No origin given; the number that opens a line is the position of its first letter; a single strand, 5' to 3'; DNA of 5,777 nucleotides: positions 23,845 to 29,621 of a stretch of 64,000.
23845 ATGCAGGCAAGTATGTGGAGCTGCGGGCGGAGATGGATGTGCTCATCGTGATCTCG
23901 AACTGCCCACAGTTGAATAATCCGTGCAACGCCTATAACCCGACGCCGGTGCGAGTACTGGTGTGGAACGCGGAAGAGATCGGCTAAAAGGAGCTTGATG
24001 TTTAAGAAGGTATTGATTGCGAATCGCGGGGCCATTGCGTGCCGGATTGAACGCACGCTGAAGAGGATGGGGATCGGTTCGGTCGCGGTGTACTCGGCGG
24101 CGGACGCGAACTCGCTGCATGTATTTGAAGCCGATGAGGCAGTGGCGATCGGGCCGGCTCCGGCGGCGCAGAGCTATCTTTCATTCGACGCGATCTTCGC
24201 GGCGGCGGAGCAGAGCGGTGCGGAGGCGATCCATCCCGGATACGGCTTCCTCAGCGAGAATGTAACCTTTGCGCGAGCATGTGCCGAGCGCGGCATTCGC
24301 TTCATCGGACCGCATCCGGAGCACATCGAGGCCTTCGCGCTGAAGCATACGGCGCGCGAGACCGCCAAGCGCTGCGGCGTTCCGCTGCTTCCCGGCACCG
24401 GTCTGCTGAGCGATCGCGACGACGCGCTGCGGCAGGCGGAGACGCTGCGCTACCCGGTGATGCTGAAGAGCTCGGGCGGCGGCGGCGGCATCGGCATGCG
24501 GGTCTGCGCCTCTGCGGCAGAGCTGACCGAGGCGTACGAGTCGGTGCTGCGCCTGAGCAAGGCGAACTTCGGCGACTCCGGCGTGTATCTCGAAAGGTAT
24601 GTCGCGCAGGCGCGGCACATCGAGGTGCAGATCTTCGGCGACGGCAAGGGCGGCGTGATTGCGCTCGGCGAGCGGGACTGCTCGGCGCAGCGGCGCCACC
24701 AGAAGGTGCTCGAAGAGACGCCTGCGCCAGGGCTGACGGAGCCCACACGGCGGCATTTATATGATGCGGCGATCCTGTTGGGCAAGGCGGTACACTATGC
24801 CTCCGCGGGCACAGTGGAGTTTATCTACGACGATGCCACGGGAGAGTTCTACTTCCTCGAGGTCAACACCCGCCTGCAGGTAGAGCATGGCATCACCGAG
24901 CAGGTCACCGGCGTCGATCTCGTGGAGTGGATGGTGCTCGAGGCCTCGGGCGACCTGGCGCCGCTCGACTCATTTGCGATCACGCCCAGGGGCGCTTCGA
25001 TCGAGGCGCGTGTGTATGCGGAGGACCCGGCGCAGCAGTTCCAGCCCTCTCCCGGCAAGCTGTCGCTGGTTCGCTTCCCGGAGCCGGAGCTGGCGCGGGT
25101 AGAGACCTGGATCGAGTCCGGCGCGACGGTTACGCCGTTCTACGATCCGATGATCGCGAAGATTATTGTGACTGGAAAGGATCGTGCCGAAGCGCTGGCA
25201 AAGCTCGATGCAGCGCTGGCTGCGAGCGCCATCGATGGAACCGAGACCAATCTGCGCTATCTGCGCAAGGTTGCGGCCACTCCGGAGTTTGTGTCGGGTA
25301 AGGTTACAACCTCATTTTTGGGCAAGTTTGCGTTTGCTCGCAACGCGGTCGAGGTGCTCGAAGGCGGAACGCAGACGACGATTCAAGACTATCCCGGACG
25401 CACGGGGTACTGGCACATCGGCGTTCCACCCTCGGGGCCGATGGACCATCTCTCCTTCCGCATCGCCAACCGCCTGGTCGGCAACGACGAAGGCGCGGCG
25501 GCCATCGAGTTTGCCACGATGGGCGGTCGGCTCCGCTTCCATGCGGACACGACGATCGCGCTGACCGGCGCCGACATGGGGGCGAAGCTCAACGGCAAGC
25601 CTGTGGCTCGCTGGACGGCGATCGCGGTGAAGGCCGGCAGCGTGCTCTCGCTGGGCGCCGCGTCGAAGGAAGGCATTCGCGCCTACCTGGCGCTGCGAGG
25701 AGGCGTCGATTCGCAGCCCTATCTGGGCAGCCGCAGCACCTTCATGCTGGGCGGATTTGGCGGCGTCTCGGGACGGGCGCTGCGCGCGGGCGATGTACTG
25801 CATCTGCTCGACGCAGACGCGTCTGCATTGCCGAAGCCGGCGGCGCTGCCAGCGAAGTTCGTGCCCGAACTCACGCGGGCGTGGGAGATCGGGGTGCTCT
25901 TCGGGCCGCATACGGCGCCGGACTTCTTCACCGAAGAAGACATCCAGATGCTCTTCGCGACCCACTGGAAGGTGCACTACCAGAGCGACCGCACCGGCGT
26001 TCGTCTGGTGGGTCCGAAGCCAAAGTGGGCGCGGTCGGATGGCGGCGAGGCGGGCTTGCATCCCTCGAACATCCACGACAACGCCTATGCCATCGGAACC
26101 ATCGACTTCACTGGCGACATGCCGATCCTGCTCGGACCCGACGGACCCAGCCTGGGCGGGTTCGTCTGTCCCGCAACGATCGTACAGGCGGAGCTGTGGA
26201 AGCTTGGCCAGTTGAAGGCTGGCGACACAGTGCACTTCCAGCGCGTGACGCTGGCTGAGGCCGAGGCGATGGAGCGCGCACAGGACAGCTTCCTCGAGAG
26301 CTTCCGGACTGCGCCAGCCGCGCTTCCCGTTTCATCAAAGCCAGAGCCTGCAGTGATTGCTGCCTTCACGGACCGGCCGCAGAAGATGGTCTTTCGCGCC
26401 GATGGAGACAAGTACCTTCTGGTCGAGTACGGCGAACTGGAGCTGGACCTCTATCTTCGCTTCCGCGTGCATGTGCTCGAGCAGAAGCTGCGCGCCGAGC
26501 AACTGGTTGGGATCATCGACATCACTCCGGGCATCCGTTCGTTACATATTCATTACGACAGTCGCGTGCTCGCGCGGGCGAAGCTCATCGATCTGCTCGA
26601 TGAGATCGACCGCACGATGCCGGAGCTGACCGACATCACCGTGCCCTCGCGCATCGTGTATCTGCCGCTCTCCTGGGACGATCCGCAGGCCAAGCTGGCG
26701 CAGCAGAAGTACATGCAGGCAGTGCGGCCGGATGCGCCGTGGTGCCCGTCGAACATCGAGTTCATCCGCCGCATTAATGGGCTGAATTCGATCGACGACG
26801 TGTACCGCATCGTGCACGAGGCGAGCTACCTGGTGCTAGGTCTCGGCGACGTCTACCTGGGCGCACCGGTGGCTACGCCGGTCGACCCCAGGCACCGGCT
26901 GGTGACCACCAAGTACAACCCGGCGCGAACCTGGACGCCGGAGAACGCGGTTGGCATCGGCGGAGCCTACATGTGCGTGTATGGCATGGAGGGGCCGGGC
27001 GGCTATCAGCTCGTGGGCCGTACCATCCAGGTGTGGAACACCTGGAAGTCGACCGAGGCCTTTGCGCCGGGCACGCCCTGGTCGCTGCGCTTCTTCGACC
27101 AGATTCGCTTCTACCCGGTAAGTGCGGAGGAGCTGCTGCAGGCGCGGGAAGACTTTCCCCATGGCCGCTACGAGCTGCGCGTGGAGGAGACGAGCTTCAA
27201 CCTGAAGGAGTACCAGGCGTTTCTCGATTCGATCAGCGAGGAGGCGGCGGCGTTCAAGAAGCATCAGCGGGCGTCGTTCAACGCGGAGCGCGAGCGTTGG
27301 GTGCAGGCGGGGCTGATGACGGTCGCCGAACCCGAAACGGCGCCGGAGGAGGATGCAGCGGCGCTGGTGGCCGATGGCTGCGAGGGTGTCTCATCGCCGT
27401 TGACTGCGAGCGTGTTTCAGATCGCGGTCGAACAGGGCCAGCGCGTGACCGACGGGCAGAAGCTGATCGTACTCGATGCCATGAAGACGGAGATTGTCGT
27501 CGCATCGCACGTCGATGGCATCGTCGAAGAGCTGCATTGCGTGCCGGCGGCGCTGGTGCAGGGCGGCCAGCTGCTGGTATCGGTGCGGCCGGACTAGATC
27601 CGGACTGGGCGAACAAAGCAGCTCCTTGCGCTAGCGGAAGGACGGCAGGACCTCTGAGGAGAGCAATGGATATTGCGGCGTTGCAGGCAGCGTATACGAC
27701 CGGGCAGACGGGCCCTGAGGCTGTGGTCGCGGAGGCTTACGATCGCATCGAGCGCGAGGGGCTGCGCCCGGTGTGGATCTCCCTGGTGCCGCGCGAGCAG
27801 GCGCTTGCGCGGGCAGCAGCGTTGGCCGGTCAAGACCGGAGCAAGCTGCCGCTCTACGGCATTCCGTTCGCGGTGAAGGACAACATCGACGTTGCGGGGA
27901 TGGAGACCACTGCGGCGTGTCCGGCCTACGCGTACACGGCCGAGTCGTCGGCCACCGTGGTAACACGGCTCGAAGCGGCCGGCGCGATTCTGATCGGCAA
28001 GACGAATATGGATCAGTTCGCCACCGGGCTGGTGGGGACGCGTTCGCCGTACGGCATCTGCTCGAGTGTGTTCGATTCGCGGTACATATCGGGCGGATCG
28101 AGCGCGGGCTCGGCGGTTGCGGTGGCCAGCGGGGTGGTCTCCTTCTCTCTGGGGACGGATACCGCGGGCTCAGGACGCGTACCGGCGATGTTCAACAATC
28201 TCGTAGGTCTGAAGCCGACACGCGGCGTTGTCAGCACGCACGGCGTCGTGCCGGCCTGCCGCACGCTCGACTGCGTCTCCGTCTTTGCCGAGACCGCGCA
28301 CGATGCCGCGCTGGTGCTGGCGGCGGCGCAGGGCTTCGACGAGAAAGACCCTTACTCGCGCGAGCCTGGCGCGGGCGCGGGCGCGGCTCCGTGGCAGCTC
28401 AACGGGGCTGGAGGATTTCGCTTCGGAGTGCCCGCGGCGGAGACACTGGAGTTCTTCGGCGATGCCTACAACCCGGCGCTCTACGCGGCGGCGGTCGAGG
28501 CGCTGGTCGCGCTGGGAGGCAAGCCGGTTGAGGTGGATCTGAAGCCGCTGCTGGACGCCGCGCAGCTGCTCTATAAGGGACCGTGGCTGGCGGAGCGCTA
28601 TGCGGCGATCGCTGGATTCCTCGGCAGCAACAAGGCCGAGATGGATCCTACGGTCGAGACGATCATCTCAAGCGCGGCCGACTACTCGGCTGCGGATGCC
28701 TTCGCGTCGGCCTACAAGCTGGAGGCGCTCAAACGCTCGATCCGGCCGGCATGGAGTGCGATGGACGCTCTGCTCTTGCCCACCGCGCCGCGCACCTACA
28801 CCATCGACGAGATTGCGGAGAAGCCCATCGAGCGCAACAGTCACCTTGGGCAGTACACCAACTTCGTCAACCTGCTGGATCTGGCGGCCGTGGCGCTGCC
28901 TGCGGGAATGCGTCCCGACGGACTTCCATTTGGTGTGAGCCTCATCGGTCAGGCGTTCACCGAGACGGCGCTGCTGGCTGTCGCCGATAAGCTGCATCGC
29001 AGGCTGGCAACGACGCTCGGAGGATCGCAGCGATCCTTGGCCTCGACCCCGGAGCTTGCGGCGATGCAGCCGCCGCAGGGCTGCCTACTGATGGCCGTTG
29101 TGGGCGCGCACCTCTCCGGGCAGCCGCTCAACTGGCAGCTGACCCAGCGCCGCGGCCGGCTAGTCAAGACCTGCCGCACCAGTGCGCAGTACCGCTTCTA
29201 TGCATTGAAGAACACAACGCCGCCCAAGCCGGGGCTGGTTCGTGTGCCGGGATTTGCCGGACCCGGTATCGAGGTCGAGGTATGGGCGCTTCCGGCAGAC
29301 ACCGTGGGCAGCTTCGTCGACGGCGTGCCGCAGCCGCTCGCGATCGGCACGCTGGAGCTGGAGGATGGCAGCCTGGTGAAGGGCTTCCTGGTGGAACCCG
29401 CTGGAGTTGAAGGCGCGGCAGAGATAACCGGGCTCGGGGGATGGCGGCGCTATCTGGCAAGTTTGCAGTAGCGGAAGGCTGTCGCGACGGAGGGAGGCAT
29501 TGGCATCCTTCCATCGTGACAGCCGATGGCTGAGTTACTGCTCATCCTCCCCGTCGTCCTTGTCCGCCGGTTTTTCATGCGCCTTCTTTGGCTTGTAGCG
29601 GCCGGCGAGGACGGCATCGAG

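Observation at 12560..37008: Candidate undescribed nitrogen-scavenging system: guanidine/urea carboxylase pathway wired to a periplasmic redox module, outer-membrane receptor and secreted hydrolase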

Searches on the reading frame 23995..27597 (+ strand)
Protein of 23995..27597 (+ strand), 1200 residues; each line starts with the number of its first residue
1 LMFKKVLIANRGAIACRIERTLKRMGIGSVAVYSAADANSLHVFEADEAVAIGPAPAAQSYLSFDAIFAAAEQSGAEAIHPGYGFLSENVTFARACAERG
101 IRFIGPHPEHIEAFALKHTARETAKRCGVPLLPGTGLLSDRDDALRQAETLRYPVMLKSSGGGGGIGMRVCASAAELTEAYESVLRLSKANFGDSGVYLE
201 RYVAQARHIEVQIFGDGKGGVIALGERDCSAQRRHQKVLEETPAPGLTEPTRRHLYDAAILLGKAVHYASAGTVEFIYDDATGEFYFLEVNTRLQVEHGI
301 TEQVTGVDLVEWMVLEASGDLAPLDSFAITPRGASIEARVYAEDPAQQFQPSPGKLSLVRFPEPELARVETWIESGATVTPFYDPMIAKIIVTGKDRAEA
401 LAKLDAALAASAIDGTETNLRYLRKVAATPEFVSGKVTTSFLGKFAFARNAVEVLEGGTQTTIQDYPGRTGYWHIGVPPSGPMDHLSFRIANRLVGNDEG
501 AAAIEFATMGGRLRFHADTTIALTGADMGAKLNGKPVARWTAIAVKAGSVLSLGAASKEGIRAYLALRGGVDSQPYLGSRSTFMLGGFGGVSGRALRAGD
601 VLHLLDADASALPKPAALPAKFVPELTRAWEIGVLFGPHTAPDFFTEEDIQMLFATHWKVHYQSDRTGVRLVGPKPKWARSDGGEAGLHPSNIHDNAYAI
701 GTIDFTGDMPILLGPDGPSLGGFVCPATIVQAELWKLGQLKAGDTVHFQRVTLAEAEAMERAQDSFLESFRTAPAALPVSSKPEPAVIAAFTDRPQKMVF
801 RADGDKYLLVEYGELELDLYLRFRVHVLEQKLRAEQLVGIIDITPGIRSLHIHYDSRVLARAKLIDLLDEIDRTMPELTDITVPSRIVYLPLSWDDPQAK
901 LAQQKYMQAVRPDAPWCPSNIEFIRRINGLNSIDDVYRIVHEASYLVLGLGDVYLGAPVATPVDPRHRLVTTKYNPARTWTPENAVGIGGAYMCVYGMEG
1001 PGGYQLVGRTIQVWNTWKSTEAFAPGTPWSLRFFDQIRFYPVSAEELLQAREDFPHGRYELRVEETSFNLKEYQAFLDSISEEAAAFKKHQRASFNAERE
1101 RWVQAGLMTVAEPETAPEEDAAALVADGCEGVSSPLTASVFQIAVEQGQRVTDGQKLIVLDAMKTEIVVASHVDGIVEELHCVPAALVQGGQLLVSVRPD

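Call 5: search_protein_families(library=pfam, proteins=[window:23995-27597:+], max_evalue=0.001)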
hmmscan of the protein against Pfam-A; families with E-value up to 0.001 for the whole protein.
window:23995-27597:+ (1200 aa): 7 families
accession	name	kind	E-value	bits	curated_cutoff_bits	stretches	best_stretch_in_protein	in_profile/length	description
PF02626.20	CT_A_B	-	9.1e-99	330.8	25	1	475-749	1-260/261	Carboxyltransferase domain, subdomain A and B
PF02786.22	CPSase_L_D2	-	6.8e-62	209.2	19.8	1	117-319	2-205/211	Carbamoyl-phosphate synthase L chain, ATP binding domain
PF00289.28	Biotin_carb_N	-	4.7e-44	149.8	25.5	1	2-111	1-110/110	Biotin carboxylase, N-terminal domain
PF02682.21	CT_C_D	-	5.7e-39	134.3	22.1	1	800-1020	3-198/202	Carboxyltransferase domain, subdomain C and D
PF02785.25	Biotin_carb_C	-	3.6e-36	124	32.4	1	337-443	1-107/108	Biotin carboxylase C-terminal domain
PF00364.28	Biotin_lipoyl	-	3.7e-10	39.9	22.1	1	1139-1195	15-71/73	Biotin-requiring enzyme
PF07478.18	Dala_Dala_lig_C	-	8.4e-10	38.9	24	1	146-292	30-174/204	D-ala D-ala ligase C-terminus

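Call 6: search_protein_families(library=ncbifam, proteins=[window:23995-27597:+], max_evalue=0.00001)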
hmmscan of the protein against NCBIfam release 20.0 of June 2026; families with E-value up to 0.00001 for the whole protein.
window:23995-27597:+ (1200 aa): 28 families (the best 25 are shown)
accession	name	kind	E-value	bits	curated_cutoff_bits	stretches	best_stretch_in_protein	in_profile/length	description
TIGR02712.1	urea_carbox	equivalog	0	1807.2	1303.85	1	3-1197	1-1200/1201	urea carboxylase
NF009554.0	PRK12999.1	equivalog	6.5e-162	540.9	965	2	2-443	4-453/1147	pyruvate carboxylase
NF006367.0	PRK08591.1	subfamily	2.3e-159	530.9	597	1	2-445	1-444/451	acetyl-CoA carboxylase biotin carboxylase subunit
NF006406.0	PRK08654.1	equivalog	1e-155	519.1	739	1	2-446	1-445/499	acetyl-CoA carboxylase biotin carboxylase subunit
TIGR00514.1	accC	equivalog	1.1e-149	499.2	626.5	1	2-445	1-444/449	acetyl-CoA carboxylase biotin carboxylase subunit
NF009471.0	PRK12833.1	equivalog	2.4e-149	497.8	686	1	3-449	5-451/467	acetyl-CoA carboxylase biotin carboxylase subunit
NF004085.0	PRK05586.1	equivalog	9.9e-143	476.3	723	1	2-444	1-443/448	acetyl-CoA carboxylase biotin carboxylase subunit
TIGR01235.1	pyruv_carbox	equivalog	3.2e-139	465.4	1114.45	2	5-443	1-449/1143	pyruvate carboxylase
NF006286.0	PRK08462.1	equivalog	3.8e-131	438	740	1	3-444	4-443/445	acetyl-CoA carboxylase biotin carboxylase subunit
NF005525.0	PRK07178.1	equivalog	5.1e-131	437.6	768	1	2-444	1-441/471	acetyl-CoA carboxylase biotin carboxylase subunit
NF006287.0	PRK08463.1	equivalog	1.9e-126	422.7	775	1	2-443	1-442/479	acetyl-CoA carboxylase subunit A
TIGR00724.1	urea_amlyse_rel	domain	1.4e-92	310.1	230.2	1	452-772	2-309/315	5-oxoprolinase/urea amidolyase family protein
NF045499.1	PxpC_5OPro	equivalog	7e-51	173.3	500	1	453-770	3-302/306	5-oxoprolinase subunit PxpC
NF006761.0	PRK09282.1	domain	1.4e-11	43.6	402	1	1039-1198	429-590/591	pyruvate carboxylase subunit B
NF004547.1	PRK05889.1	equivalog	2.7e-11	43.5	75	1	1130-1195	3-68/71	biotin/lipoyl-binding carrier protein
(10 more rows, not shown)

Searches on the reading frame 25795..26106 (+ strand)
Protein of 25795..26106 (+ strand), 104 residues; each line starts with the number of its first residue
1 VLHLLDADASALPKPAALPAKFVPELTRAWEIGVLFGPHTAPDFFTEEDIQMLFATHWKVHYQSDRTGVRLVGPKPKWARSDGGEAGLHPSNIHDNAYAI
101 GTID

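Call 66: search_protein_families(library=ncbifam, proteins=[window:25795-26106:+], max_evalue=0.01)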
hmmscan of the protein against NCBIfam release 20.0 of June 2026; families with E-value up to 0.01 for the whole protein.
seq(104 aa): 3 families
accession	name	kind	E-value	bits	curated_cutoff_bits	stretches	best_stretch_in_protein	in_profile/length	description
TIGR02712.1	urea_carbox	equivalog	8.9e-45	152.8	1303.85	1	1-104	598-701/1201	urea carboxylase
TIGR00724.1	urea_amlyse_rel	domain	6.3e-14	51.7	230.2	1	23-101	167-239/315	5-oxoprolinase/urea amidolyase family protein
NF045499.1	PxpC_5OPro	equivalog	0.0085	15.4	500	1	26-75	168-215/306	5-oxoprolinase subunit PxpC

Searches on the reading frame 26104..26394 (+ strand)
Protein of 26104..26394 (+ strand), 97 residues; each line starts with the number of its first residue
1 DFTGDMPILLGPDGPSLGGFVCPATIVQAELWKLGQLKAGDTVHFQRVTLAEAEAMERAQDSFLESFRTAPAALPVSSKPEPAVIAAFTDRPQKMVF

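Call 66: search_protein_families(library=ncbifam, proteins=[window:26104-26394:+], max_evalue=0.01)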
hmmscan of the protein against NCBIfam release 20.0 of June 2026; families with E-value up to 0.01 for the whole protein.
seq(97 aa): 3 families
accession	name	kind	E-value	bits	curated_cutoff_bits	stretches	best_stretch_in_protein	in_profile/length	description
TIGR02712.1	urea_carbox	equivalog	1.4e-28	99.2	1303.85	1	1-72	701-772/1201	urea carboxylase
TIGR00724.1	urea_amlyse_rel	domain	2.2e-15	56.5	230.2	1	2-69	243-309/315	5-oxoprolinase/urea amidolyase family protein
NF045499.1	PxpC_5OPro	equivalog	4.8e-09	35.9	500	1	6-67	241-302/306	5-oxoprolinase subunit PxpC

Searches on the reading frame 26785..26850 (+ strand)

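Call 66: search_protein_families(library=ncbifam, proteins=[window:26785-26850:+], max_evalue=0.01)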
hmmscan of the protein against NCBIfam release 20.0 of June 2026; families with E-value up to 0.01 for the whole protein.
seq(22 aa): 1 family
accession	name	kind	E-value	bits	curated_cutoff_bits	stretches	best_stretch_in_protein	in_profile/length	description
TIGR02712.1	urea_carbox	equivalog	0.00013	19.8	1303.85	1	2-22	936-956/1201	urea carboxylase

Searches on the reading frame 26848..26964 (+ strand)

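Call 66: search_protein_families(library=ncbifam, proteins=[window:26848-26964:+], max_evalue=0.01)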
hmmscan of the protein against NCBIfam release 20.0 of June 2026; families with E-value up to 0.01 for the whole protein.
seq(39 aa): 1 family
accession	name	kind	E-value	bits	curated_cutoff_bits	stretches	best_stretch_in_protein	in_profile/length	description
TIGR02712.1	urea_carbox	equivalog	5.6e-23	80.6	1303.85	1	1-39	956-994/1201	urea carboxylase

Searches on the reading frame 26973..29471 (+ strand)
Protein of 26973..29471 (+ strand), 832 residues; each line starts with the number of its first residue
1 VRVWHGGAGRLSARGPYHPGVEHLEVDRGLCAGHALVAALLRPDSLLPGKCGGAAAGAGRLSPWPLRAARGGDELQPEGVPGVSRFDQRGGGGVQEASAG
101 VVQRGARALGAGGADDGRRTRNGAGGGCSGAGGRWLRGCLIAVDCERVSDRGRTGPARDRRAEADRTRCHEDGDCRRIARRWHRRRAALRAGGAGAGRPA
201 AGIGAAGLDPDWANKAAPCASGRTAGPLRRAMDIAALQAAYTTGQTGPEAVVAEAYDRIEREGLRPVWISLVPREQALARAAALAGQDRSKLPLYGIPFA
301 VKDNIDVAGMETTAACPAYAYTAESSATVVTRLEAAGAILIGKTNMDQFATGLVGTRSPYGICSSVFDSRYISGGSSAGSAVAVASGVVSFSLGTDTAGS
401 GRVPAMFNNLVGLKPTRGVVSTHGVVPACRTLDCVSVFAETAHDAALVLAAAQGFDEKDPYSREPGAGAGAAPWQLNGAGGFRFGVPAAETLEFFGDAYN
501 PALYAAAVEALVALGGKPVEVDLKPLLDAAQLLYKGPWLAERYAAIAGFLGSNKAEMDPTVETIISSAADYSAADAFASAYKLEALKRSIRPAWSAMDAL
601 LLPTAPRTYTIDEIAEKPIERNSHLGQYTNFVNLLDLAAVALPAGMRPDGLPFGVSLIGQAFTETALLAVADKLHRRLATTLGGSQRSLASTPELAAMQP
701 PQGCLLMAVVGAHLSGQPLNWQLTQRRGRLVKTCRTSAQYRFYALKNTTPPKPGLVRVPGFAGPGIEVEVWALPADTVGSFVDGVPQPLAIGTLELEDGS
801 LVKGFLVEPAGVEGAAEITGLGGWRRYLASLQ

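Call 5: search_protein_families(library=pfam, proteins=[window:26973-29471:+], max_evalue=0.001)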
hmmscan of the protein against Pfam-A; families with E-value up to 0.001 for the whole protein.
window:26973-29471:+ (832 aa): 2 families
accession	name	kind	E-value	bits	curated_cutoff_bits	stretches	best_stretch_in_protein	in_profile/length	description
PF01425.27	Amidase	-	1.5e-86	291.7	27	1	252-668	3-445/445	Amidase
PF21986.1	AH_C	-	1.5e-47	161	27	1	707-829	3-123/123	Allophanate hydrolase C-terminal domain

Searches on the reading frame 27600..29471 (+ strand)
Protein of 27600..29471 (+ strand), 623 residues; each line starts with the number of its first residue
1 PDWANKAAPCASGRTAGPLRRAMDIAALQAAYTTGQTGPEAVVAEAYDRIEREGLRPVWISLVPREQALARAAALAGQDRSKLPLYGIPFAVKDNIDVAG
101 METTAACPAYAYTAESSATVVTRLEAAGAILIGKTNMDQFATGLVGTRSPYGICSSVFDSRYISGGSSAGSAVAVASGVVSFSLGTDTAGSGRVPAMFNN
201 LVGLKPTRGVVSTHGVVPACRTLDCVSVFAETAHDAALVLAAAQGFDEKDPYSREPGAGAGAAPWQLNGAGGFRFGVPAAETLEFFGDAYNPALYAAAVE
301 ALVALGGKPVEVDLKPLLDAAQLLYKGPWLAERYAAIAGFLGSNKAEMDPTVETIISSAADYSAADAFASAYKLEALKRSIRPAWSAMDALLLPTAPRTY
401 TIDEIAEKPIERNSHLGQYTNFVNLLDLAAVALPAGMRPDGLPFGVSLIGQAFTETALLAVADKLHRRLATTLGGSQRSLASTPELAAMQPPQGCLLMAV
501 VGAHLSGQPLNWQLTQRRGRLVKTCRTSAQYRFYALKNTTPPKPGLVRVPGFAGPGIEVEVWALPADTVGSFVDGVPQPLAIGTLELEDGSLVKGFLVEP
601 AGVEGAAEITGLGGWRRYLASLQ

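Call 42: search_protein_families(library=ncbifam, proteins=[window:27600-29471:+], max_evalue=0.001)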
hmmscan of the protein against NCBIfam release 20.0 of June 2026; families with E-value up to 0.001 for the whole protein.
window:27600-29471:+ (623 aa): 26 families (the best 25 are shown)
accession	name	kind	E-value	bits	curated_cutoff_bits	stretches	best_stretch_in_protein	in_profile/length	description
NF006043.0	PRK08186.1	subfamily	6.3e-253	840.6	487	1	22-622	6-597/600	allophanate hydrolase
TIGR02713.1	allophanate_hyd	equivalog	1.1e-242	806.6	511.05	1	57-620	2-563/563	allophanate hydrolase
TIGR00132.1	gatA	equivalog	1.1e-66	225.6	481.1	2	38-326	11-297/466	Asp-tRNA(Asn)/Glu-tRNA(Gln) amidotransferase subunit GatA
NF005460.0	PRK07056.1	subfamily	1.9e-60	205.1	447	1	23-471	8-455/457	amidase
NF005688.0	PRK07488.1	equivalog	7.2e-60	203.2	532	1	23-471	11-468/474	indoleacetamide hydrolase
NF006631.0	PRK09201.1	equivalog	2.2e-59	201.4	461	1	22-468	6-454/466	AtzE family amidohydrolase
TIGR02715.1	amido_AtzE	subfamily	3e-57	194.5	425.75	1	25-467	2-446/452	AtzE family amidohydrolase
NF004766.0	PRK06102.1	equivalog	9.3e-55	186.5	559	1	21-462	6-444/455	amidase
NF004717.0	PRK06061.1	equivalog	3.9e-53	180.8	498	1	23-466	17-464/483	amidase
NF006169.0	PRK08310.1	equivalog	4.1e-49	168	391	2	68-237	9-181/395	amidase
NF004815.0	PRK06169.1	equivalog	2.7e-48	164.7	506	1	26-471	13-461/471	amidase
NF005300.0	PRK06828.1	subfamily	2.4e-43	148.3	494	1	23-311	13-320/491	amidase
NF009119.0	PRK12470.1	equivalog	3.8e-43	148.2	498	1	29-466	14-449/462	amidase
NF006006.0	PRK08137.1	equivalog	4.7e-43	147.8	534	1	21-280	32-305/529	amidase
NF005686.0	PRK07486.1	subfamily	5.9e-43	147.3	465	1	23-467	14-471/486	amidase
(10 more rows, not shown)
